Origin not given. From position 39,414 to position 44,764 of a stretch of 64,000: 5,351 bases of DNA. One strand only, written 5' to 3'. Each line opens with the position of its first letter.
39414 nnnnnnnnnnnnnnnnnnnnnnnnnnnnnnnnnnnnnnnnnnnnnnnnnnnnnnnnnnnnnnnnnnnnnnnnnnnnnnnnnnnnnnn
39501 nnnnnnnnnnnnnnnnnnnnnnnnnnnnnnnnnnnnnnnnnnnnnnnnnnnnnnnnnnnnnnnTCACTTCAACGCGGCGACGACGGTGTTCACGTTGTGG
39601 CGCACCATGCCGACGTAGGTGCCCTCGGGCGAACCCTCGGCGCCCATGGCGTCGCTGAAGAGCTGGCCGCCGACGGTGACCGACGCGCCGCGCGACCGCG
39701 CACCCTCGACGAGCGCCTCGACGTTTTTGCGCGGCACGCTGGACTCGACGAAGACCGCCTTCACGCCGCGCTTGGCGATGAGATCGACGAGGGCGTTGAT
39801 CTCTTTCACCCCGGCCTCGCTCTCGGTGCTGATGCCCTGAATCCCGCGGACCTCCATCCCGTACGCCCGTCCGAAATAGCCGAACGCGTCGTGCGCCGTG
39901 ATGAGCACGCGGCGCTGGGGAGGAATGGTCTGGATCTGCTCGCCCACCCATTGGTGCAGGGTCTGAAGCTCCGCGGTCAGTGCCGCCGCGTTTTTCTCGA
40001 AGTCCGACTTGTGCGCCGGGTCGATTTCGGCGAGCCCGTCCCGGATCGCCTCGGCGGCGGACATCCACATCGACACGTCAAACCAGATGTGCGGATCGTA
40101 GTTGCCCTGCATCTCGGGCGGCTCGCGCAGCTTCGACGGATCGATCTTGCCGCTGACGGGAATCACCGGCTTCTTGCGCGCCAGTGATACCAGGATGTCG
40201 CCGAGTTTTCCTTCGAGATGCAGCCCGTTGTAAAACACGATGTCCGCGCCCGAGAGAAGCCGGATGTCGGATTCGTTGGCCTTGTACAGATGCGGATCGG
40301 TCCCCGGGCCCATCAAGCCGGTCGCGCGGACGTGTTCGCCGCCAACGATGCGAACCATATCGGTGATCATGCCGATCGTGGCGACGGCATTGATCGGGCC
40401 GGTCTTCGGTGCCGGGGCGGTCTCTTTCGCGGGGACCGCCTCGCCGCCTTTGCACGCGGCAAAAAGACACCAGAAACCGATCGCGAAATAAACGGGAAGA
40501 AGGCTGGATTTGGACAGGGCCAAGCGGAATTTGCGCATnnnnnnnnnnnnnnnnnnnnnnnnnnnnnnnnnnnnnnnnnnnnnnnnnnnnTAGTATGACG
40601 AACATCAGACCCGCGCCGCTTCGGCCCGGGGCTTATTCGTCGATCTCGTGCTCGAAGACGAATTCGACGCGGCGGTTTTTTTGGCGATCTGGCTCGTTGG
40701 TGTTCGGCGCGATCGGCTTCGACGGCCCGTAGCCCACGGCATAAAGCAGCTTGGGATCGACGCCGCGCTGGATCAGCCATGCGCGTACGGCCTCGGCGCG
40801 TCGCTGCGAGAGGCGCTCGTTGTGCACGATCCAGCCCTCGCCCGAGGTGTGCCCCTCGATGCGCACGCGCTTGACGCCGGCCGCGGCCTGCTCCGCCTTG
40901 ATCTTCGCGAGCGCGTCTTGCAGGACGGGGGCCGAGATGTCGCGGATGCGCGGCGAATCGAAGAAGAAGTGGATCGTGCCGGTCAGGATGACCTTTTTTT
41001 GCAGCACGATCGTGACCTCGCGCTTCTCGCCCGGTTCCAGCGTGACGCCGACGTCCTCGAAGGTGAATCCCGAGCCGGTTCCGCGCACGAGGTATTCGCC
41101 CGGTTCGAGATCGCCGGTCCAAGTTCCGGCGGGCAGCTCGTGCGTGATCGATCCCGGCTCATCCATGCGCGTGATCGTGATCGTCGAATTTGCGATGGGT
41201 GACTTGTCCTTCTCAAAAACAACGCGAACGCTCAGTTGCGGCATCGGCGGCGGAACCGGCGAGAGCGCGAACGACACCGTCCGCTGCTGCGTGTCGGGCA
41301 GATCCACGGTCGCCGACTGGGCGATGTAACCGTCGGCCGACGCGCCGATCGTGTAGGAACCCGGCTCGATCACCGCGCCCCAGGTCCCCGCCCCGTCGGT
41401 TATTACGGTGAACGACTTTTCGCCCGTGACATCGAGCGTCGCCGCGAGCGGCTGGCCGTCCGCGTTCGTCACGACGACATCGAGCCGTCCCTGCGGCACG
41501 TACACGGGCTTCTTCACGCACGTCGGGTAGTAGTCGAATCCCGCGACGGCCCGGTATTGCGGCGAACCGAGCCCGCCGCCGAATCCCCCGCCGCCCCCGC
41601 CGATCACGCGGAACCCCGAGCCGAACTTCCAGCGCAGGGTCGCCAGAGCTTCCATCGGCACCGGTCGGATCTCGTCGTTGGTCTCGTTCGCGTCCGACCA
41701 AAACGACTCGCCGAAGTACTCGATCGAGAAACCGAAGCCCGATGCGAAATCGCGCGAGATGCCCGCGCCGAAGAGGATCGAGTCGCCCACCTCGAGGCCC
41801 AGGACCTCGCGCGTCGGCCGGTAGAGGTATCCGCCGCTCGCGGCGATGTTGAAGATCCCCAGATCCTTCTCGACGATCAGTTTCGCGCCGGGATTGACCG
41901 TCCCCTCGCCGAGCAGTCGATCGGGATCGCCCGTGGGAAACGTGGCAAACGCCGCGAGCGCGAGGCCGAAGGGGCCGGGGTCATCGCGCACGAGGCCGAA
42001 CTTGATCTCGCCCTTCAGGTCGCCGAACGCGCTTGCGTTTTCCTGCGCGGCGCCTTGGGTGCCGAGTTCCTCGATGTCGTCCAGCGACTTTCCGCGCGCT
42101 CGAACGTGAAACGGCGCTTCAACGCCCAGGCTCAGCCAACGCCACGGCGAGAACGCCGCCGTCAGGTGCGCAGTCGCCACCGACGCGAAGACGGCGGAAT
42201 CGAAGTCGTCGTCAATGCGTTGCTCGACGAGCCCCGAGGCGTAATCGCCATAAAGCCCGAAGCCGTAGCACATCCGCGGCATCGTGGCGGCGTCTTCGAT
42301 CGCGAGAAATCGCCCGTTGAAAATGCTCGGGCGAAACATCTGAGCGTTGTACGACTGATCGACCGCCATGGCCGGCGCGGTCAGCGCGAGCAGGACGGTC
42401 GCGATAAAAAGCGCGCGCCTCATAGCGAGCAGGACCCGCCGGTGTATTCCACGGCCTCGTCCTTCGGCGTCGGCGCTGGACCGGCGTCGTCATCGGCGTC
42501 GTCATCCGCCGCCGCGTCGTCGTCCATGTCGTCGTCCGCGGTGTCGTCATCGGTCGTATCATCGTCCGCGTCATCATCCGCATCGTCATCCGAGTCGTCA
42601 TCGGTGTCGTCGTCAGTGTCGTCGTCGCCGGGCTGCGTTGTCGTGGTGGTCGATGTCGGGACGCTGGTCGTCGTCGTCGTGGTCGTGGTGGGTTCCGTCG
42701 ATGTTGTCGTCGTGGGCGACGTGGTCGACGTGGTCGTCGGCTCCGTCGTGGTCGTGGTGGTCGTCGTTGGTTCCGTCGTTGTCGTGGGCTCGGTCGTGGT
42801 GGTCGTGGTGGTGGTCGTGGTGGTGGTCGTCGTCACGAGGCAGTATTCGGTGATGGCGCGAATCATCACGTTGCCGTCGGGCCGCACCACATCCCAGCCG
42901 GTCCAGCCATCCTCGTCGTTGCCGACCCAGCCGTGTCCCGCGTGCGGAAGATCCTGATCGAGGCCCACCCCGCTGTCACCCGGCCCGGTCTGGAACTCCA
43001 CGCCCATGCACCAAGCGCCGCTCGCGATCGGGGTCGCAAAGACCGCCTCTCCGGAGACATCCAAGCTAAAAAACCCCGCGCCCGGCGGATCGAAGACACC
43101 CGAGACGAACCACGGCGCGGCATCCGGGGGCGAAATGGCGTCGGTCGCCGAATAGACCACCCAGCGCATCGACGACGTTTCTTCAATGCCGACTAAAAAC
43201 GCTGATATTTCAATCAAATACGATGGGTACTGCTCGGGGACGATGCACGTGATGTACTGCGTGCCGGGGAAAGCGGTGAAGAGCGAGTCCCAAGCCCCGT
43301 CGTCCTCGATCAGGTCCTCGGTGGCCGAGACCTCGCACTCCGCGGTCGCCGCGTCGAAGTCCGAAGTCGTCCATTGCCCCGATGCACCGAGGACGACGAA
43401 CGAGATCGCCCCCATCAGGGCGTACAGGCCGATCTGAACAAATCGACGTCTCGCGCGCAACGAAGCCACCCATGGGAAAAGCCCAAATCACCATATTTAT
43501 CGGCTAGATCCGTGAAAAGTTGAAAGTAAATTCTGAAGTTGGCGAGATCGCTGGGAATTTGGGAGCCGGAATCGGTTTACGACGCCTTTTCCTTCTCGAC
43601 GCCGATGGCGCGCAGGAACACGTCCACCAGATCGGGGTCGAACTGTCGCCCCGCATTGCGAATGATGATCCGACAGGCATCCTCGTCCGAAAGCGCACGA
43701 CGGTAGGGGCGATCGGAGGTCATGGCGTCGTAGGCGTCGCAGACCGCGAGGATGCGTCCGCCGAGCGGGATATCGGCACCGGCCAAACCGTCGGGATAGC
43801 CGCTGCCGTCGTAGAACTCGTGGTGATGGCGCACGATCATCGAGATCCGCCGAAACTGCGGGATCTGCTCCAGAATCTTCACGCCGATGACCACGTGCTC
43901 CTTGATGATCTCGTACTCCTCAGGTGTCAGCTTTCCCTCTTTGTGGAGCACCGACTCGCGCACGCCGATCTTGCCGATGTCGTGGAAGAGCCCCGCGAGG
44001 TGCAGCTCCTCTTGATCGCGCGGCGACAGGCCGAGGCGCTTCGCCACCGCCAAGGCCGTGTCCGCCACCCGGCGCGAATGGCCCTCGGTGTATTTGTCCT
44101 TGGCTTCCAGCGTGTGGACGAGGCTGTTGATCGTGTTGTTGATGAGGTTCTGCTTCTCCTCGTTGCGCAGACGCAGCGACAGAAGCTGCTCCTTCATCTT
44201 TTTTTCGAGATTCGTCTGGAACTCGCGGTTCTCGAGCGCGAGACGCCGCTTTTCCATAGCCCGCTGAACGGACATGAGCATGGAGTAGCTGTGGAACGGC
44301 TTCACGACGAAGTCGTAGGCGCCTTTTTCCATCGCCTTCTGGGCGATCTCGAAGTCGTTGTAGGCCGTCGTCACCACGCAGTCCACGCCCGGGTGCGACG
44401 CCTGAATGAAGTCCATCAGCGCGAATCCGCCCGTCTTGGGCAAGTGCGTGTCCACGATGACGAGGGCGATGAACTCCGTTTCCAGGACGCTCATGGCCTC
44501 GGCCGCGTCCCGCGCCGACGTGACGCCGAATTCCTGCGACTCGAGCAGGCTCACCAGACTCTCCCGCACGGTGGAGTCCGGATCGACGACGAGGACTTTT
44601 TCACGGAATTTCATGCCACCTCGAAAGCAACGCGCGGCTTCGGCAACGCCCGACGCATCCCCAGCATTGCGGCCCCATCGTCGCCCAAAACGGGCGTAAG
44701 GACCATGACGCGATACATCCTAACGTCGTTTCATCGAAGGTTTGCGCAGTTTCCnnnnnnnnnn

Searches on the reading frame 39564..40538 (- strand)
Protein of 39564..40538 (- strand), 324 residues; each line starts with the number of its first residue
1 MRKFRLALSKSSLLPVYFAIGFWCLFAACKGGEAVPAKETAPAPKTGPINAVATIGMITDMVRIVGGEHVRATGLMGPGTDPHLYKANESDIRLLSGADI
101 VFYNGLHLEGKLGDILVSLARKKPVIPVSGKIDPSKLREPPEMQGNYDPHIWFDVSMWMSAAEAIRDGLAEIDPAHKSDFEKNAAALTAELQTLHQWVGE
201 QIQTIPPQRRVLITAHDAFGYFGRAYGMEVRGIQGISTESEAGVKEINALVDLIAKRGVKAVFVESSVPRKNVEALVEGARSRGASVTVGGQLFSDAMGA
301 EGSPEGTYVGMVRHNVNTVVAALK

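Call 16: search_protein_families(library=pfam, proteins=[window:39564-40538:-], max_evalue=0.0001)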
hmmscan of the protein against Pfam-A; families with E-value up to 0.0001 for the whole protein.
window:39564-40538:- (324 aa): 1 family
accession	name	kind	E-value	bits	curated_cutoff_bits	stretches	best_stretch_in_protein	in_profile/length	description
PF01297.22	ZnuA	-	1.2e-81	274.5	29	1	52-322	2-263/263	Zinc-uptake complex component A periplasmic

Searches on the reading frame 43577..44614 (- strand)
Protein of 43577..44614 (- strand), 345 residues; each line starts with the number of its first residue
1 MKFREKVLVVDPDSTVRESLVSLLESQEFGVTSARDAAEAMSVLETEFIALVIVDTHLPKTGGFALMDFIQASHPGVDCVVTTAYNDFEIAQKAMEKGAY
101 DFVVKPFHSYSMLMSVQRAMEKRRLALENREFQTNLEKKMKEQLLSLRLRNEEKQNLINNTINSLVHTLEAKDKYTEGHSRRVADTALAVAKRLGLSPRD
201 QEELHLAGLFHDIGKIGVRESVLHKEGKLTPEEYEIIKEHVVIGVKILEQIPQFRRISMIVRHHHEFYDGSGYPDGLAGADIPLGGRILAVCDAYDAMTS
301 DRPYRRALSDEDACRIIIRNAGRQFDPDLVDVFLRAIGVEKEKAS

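Call 16: search_protein_families(library=pfam, proteins=[window:43577-44614:-], max_evalue=0.0001)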
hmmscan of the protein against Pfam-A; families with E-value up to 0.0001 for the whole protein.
window:43577-44614:- (345 aa): 4 families
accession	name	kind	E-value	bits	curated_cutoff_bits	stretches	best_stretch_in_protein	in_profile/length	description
PF13487.12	HD_5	-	5.9e-45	153.5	27.2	1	166-329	4-170/170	HD domain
PF01966.28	HD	-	1.6e-23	83.7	22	1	178-298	3-116/116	HD domain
PF00072.30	Response_reg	-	1.6e-21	77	30.2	1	7-113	1-107/111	Response regulator receiver domain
PF08668.18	HDOD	-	3.2e-05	24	22.9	1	177-218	96-135/196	HDOD domain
